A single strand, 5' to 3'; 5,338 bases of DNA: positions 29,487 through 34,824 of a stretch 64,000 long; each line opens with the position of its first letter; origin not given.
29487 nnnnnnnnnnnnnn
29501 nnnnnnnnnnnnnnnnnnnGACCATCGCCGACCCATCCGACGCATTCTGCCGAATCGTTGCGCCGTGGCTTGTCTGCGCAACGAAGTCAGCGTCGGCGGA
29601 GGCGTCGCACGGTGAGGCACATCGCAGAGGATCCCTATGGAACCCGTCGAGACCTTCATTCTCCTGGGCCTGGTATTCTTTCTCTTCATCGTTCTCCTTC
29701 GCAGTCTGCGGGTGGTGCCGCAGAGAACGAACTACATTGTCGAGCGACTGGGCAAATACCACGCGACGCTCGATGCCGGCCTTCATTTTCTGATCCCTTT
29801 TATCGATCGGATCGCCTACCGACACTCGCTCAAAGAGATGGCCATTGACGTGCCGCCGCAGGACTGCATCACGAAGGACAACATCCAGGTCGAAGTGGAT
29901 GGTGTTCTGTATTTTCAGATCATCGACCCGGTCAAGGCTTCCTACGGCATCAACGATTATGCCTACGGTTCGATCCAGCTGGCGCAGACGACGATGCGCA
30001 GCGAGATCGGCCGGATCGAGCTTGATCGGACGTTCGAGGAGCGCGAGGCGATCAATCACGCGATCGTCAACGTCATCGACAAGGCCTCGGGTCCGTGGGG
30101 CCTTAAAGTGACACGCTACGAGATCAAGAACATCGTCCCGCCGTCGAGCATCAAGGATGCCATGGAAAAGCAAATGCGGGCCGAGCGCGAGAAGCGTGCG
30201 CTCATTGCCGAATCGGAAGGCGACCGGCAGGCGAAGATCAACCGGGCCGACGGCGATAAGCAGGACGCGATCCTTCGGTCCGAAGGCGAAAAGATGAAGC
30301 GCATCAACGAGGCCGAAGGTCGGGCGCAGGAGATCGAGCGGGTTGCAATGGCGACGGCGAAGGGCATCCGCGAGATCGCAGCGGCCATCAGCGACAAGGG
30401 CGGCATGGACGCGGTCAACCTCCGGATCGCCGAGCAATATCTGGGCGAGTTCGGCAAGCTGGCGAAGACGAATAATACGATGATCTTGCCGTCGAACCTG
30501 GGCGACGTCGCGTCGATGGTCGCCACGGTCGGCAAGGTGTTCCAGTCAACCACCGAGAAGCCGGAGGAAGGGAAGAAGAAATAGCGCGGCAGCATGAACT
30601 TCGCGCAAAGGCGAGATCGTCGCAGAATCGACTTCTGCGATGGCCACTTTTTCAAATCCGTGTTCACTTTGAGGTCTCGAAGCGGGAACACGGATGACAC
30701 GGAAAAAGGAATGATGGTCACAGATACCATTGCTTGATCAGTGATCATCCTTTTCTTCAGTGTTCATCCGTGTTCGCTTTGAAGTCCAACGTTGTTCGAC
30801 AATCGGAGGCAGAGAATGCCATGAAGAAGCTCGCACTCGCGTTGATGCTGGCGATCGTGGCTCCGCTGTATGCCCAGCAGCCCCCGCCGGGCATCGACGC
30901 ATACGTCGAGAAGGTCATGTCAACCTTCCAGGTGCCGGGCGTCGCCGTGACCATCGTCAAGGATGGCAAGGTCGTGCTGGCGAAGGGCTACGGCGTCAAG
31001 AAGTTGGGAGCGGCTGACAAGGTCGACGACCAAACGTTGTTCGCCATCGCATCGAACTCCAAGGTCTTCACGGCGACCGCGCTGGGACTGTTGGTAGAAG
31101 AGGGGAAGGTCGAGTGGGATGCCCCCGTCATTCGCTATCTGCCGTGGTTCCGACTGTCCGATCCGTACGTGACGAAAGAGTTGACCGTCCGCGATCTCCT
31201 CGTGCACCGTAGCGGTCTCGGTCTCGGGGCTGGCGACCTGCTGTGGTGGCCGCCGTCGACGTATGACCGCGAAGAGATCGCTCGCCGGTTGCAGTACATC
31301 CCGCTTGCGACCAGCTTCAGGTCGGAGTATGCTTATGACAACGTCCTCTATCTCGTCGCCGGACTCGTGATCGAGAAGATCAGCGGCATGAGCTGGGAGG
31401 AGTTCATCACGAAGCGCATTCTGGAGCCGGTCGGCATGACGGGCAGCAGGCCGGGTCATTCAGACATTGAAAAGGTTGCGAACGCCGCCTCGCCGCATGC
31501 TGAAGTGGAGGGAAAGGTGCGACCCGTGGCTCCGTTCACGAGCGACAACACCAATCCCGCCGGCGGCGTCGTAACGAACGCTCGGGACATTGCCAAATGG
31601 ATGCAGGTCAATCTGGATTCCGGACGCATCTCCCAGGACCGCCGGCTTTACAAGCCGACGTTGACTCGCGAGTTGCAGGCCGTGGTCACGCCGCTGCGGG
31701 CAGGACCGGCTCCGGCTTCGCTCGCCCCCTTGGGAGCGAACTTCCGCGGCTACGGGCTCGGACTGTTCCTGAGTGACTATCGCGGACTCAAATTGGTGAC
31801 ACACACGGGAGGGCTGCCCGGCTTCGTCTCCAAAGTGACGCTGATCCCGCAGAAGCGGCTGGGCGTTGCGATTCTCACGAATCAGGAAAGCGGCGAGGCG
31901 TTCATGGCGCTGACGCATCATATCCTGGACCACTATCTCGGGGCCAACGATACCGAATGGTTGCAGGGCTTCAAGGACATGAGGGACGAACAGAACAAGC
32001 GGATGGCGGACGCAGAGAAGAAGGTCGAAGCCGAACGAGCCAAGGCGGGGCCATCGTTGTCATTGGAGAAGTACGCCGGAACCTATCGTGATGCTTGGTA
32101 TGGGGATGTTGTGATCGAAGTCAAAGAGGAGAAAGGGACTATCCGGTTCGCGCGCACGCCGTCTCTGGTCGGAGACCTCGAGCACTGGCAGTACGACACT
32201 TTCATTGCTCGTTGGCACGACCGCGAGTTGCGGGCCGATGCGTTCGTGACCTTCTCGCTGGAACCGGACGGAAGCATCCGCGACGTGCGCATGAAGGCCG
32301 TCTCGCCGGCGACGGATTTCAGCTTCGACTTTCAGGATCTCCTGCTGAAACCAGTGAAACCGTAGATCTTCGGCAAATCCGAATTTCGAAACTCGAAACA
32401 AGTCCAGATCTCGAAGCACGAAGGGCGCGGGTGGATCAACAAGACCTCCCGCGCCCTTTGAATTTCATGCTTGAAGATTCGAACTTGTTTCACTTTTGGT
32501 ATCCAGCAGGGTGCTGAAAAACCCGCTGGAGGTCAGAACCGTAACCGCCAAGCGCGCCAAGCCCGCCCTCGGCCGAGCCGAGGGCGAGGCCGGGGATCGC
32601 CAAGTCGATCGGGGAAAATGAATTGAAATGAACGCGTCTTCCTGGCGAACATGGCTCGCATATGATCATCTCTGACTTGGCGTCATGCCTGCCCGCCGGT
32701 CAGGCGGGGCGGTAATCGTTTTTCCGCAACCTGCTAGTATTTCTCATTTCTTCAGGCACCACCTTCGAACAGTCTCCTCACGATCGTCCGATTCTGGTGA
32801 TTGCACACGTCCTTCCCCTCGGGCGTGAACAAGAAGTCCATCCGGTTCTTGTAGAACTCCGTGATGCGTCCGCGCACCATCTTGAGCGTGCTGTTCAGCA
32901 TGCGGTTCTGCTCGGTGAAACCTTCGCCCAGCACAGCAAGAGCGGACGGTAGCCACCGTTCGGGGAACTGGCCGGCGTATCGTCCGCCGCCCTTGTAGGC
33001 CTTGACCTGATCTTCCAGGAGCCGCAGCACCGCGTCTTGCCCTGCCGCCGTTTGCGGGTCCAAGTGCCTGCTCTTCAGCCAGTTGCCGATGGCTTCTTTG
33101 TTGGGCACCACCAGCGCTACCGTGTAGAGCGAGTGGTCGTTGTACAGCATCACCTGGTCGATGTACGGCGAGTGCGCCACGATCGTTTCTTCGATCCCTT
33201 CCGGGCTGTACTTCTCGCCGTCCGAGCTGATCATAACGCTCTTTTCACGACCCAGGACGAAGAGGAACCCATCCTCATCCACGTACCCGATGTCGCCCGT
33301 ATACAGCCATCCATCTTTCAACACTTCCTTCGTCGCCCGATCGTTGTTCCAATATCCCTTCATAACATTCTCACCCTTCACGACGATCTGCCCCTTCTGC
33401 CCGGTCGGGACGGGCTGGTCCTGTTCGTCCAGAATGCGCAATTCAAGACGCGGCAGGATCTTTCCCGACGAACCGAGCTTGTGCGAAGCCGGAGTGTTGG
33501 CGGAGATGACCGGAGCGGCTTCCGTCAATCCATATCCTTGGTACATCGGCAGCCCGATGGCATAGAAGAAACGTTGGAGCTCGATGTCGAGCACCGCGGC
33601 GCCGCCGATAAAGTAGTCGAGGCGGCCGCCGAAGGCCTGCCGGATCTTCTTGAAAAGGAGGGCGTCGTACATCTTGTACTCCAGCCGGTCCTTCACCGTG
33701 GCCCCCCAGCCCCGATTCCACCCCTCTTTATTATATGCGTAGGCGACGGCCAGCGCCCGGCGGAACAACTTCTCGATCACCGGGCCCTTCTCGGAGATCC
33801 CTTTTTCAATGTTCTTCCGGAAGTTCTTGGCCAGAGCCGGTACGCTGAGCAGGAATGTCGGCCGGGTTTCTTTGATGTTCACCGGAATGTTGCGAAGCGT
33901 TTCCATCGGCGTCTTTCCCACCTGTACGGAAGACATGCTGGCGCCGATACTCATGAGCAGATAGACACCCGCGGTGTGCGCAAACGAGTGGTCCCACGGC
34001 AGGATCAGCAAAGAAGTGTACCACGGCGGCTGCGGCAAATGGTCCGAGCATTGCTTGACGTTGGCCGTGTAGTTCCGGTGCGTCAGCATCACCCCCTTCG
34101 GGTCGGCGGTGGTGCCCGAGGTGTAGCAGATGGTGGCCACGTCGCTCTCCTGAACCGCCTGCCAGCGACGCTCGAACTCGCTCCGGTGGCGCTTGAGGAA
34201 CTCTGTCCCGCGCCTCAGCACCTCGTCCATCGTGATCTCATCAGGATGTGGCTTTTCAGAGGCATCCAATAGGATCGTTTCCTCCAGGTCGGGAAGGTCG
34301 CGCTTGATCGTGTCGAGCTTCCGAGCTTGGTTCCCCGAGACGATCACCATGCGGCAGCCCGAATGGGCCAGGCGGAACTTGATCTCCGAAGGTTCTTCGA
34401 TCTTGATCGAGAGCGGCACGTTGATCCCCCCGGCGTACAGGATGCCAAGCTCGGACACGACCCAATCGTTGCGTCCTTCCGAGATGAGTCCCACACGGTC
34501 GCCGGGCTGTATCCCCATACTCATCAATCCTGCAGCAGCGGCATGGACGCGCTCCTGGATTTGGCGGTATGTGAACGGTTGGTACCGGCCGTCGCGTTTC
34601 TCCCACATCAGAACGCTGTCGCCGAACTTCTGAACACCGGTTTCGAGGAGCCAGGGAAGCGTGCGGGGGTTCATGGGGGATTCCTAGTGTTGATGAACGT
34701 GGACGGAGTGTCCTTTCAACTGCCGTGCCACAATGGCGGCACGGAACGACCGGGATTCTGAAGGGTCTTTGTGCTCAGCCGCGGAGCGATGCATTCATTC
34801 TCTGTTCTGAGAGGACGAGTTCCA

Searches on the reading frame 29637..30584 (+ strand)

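Call 49: search_protein_families(library=pfam, proteins=[window:29637-30584:+], max_evalue=0.01)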
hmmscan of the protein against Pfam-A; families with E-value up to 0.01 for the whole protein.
window:29637-30584:+ (315 aa): 2 families
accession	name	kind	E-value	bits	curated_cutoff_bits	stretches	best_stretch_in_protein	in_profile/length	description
PF01145.31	Band_7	-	1.2e-33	117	23.6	1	26-196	2-175/176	SPFH domain / Band 7 family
PF16200.10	Band_7_C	-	3e-26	91.7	29.1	1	245-305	1-61/63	C-terminal region of band_7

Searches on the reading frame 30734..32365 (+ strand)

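Call 14: search_protein_families(library=pfam, proteins=[window:30734-32365:+])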
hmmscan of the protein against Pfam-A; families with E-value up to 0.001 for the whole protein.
window:30734-32365:+ (543 aa): 2 families
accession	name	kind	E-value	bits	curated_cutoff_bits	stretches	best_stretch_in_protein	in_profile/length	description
PF00144.29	Beta-lactamase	-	6.9e-72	242.8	27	1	54-393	1-320/329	Beta-lactamase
PF11954.13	DUF3471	-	8.1e-28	97.3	29.3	1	435-538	3-101/103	Domain of unknown function (DUF3471)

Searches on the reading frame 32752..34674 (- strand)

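Call 14: search_protein_families(library=pfam, proteins=[window:32752-34674:-])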
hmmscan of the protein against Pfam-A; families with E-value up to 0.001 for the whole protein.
window:32752-34674:- (640 aa): 2 families
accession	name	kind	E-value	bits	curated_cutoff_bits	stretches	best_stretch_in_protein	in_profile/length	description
PF00501.34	AMP-binding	-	4.9e-77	259.7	29.9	1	14-442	5-384/384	AMP-binding enzyme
PF23562.2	AMP-binding_C_3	-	0.00034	21.4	20.8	0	480-528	3-51/124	AMP-binding enzyme C-terminal domain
